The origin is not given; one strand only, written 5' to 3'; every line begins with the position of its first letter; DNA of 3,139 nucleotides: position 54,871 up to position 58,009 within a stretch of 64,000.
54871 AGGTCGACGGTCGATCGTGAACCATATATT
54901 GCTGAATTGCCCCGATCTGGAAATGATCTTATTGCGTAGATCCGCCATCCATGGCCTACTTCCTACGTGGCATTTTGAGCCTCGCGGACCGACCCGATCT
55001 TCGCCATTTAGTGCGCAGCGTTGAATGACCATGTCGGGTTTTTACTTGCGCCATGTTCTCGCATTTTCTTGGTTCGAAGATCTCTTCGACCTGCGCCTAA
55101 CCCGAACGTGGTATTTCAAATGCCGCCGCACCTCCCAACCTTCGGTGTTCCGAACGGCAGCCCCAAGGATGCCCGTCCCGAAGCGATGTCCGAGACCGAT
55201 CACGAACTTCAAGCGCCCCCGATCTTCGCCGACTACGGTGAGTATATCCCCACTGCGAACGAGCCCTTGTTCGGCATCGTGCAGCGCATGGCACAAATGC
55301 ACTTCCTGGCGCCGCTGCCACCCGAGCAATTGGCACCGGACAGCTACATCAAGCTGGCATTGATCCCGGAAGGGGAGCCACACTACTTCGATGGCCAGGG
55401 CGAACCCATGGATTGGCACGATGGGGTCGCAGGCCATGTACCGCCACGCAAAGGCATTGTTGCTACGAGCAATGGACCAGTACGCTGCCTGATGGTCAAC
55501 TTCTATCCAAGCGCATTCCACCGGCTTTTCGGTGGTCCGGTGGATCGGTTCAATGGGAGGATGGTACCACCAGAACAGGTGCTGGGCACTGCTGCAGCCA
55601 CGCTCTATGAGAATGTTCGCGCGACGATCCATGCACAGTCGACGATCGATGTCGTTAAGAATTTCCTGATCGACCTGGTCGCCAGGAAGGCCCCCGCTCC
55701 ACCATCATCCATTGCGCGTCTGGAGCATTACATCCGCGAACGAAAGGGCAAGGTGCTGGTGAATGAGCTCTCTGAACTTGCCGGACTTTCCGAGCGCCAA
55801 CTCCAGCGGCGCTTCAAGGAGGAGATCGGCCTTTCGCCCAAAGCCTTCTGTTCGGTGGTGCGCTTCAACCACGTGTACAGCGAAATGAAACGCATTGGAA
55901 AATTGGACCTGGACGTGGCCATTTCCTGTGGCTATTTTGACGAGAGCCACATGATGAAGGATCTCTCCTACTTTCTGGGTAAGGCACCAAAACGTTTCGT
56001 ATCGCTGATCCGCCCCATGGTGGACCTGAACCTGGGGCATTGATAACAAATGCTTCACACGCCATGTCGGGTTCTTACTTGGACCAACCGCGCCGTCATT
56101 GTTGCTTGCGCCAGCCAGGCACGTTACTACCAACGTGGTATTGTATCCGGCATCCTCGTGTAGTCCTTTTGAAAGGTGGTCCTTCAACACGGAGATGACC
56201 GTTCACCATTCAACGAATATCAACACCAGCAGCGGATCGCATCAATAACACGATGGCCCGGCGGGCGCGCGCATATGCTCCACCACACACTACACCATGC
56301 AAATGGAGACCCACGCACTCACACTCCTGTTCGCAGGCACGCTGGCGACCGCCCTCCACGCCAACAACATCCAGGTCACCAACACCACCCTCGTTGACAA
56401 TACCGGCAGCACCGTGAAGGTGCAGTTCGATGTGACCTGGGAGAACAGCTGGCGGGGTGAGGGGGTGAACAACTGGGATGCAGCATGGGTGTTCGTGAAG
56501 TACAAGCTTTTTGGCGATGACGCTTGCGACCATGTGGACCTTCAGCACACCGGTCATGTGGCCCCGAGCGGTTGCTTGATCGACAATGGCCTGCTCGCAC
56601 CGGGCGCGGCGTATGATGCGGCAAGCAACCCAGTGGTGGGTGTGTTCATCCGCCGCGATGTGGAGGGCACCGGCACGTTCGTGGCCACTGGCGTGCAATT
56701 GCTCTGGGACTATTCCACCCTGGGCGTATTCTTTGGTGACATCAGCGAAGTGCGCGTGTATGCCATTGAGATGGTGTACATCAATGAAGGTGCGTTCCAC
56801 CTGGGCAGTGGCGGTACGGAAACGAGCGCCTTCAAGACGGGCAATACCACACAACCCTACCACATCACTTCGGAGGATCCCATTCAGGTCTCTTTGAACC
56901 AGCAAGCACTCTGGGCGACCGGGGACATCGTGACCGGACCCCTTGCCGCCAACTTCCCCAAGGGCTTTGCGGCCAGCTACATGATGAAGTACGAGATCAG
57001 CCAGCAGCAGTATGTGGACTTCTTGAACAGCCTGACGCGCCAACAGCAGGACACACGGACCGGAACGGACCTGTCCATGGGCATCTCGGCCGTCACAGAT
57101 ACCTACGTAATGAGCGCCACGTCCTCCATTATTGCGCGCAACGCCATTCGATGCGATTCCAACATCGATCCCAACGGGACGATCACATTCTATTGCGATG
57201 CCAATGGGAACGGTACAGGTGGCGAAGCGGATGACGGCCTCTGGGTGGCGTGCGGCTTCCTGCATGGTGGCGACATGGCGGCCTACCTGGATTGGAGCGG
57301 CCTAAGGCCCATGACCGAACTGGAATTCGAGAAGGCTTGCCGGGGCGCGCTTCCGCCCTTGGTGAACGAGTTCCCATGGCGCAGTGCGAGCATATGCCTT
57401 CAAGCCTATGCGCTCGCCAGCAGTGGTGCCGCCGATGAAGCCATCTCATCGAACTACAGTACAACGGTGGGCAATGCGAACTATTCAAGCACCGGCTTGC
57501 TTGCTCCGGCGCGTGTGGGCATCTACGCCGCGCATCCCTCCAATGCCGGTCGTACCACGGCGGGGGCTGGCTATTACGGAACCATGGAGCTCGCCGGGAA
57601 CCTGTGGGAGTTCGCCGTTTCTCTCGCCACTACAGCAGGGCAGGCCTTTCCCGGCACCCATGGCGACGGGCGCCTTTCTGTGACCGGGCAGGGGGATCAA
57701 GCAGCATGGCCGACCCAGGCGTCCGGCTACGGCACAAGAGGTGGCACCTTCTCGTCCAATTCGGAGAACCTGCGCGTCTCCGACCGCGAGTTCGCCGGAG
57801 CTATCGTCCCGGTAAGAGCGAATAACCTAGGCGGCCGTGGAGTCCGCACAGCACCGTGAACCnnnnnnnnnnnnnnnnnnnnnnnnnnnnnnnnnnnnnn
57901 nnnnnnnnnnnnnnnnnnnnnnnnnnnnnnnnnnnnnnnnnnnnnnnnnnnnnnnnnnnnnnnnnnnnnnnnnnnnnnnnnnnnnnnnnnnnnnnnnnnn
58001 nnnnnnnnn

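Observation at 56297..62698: Four tandem secreted FGE-sulfatase / C-type-lectin-fold paralogs with an unrecognised N-terminal module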

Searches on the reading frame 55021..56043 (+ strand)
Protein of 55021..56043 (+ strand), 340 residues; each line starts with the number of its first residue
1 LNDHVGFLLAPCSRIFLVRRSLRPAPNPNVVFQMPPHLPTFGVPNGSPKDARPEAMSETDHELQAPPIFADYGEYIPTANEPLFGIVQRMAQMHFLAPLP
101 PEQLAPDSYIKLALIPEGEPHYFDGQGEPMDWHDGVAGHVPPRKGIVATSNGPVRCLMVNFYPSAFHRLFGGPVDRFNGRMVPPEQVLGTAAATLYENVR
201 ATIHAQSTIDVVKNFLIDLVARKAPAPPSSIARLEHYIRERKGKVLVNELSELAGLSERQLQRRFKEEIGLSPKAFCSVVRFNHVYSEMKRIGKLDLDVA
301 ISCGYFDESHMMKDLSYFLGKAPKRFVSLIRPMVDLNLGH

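Call 3: search_protein_families(library=pfam, proteins=[window:55021-56043:+], max_evalue=0.01)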
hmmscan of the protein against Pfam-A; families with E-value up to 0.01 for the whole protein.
window:55021-56043:+ (340 aa): 3 families
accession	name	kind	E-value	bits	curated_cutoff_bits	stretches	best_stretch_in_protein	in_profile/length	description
PF12833.13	HTH_18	-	4.5e-12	46.5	33.6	1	250-326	1-77/80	Helix-turn-helix domain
PF00165.29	HTH_AraC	-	4.6e-10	39.8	26.6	1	245-276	9-40/42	Bacterial regulatory helix-turn-helix proteins, AraC family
PF20240.3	DUF6597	-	0.0052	17.3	27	0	130-182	56-102/103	Domain of unknown function (DUF6597)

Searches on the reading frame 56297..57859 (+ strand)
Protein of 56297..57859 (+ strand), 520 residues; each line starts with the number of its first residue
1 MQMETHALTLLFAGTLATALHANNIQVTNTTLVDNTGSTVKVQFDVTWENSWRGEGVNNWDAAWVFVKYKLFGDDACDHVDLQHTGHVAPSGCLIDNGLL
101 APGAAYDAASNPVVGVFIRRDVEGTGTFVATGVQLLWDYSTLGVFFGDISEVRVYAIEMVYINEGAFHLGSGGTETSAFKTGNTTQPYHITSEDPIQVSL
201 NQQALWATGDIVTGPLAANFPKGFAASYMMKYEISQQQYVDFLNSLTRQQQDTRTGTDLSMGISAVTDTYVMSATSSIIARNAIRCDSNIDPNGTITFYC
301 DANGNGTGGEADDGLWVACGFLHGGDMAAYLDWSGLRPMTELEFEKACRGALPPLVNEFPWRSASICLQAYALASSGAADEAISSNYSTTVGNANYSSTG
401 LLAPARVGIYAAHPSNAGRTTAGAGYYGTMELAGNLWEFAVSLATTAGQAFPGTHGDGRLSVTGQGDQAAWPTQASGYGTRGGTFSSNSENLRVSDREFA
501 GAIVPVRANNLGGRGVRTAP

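Call 3: search_protein_families(library=pfam, proteins=[window:56297-57859:+], max_evalue=0.01)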
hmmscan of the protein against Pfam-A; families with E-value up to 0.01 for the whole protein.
window:56297-57859:+ (520 aa): 1 family
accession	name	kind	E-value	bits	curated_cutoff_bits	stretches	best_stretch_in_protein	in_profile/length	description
PF03781.23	FGE-sulfatase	-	6.8e-07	29.6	23.3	1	326-514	100-252/255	Sulfatase-modifying factor enzyme 1-like domain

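Call 6: search_protein_families(library=ncbifam, proteins=[window:56297-57859:+], max_evalue=0.01)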
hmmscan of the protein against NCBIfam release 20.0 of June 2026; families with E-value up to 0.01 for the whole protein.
window:56297-57859:+ (520 aa): 0 families

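Call 7: search_solved_structures(query=A1, max_evalue=1, show_alignments=2)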
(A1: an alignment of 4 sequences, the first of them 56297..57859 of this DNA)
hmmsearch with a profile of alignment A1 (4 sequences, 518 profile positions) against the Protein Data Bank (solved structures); distinct sequences matched with E-value up to 1: 15.
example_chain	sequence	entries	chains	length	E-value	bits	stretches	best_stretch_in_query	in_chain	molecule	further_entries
2afy_X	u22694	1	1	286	0.00034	22.6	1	225-359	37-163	Sulfatase modifying factor 1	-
2aii_X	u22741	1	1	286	0.00034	22.6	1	225-359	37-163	Sulfatase modifying factor 1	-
2aft_X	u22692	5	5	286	0.00037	22.5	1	225-359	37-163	Sulfatase modifying factor 1 | Sulfatase-modifying factor 1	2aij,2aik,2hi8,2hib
1y1e_X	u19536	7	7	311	0.00046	22.1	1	225-360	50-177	C-alpha-formyglycine-generating enzyme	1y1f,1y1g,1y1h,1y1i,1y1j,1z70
31dc_A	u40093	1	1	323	0.00048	22.1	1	225-360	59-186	Formylglycine-generating enzyme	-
5ssy_A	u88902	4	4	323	0.00048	22.1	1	225-360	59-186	Formylglycine-generating enzyme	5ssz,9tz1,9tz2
5ssx_A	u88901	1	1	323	0.0023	19.8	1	226-359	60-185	Formylglycine-generating enzyme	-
8aru_A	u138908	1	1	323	0.0035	19.3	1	316-360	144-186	Formylglycine-generating enzyme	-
6s07_A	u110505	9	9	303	0.0045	18.9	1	316-360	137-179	Formylglycine-generating enzyme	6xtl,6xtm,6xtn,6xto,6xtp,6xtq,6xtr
5nxl_A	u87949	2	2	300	0.0045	18.9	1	316-360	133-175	Non-specific serine/threonine protein kinase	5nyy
4x8b_A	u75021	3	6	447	0.0087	17.9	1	321-364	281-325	Sulfoxide synthase EgtB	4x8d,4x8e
6muj_A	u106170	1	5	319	0.034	16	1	317-359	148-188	Formylglycine-generating enzyme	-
2q17_A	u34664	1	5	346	0.039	15.8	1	317-359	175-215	formylglycine generating enzyme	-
1y4j_A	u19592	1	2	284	0.07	14.9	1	317-358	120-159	Sulfatase modifying factor 2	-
9buv_A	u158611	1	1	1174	0.5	12.1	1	194-258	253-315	Pesticidal crystal protein Cry1Fa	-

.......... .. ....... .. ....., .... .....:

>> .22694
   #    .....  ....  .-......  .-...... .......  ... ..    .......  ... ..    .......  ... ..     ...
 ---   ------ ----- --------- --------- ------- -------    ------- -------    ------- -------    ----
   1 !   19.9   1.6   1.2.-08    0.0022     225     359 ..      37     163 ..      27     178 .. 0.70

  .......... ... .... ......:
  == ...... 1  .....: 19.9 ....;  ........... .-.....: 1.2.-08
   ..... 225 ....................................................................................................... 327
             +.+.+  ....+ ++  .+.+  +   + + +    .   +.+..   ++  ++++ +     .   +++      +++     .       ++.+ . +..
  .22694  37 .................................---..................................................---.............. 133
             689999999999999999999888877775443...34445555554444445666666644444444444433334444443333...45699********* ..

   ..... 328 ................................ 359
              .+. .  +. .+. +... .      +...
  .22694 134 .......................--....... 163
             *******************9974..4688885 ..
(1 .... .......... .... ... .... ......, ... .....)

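Call 101: search_protein_families(library=padloc, proteins=[window:56297-57859:+], max_evalue=0.01)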
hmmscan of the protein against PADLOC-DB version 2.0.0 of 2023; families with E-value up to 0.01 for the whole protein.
window:56297-57859:+ (520 aa): 0 families

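Call 102: search_protein_families(library=phrogs, proteins=[window:56297-57859:+], max_evalue=0.001)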
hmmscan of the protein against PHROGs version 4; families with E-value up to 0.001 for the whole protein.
window:56297-57859:+ (520 aa): 0 families

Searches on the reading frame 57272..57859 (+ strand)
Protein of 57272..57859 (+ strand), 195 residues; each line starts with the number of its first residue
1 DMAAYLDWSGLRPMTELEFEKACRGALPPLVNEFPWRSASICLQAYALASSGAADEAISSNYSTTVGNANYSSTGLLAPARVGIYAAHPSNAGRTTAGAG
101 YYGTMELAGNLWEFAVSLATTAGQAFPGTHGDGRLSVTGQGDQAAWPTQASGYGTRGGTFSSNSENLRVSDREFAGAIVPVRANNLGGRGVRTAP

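Call 38: search_solved_structures(query=window:57272-57859:+, max_evalue=10, show_alignments=3)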
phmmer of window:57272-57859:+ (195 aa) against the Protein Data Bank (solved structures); distinct sequences matched with E-value up to 10: 13.
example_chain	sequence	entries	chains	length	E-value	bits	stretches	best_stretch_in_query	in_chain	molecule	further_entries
4x8b_A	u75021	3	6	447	0.064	16.6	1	3-40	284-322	Sulfoxide synthase EgtB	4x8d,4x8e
5nxl_A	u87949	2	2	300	0.1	16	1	1-37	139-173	Non-specific serine/threonine protein kinase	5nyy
6s07_A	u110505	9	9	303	0.1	16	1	1-37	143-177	Formylglycine-generating enzyme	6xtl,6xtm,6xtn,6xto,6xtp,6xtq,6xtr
1y4j_A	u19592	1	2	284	0.1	16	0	1-36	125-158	Sulfatase modifying factor 2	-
2aft_X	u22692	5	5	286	0.11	15.9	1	1-38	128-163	Sulfatase modifying factor 1 | Sulfatase-modifying factor 1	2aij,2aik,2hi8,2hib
2afy_X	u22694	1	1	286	0.11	15.9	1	1-38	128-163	Sulfatase modifying factor 1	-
2aii_X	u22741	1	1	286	0.11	15.8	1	1-38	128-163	Sulfatase modifying factor 1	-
1y1e_X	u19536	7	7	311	0.15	15.4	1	1-38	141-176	C-alpha-formyglycine-generating enzyme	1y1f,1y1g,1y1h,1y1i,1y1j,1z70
31dc_A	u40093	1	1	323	0.16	15.3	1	1-38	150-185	Formylglycine-generating enzyme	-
5ssy_A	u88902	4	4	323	0.16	15.3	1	1-38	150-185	Formylglycine-generating enzyme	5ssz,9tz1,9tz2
8aru_A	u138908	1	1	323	0.16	15.3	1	1-38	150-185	Formylglycine-generating enzyme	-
5ssx_A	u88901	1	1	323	0.17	15.3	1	1-38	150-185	Formylglycine-generating enzyme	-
1cc5_A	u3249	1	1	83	0.3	14.5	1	128-166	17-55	CYTOCHROME C5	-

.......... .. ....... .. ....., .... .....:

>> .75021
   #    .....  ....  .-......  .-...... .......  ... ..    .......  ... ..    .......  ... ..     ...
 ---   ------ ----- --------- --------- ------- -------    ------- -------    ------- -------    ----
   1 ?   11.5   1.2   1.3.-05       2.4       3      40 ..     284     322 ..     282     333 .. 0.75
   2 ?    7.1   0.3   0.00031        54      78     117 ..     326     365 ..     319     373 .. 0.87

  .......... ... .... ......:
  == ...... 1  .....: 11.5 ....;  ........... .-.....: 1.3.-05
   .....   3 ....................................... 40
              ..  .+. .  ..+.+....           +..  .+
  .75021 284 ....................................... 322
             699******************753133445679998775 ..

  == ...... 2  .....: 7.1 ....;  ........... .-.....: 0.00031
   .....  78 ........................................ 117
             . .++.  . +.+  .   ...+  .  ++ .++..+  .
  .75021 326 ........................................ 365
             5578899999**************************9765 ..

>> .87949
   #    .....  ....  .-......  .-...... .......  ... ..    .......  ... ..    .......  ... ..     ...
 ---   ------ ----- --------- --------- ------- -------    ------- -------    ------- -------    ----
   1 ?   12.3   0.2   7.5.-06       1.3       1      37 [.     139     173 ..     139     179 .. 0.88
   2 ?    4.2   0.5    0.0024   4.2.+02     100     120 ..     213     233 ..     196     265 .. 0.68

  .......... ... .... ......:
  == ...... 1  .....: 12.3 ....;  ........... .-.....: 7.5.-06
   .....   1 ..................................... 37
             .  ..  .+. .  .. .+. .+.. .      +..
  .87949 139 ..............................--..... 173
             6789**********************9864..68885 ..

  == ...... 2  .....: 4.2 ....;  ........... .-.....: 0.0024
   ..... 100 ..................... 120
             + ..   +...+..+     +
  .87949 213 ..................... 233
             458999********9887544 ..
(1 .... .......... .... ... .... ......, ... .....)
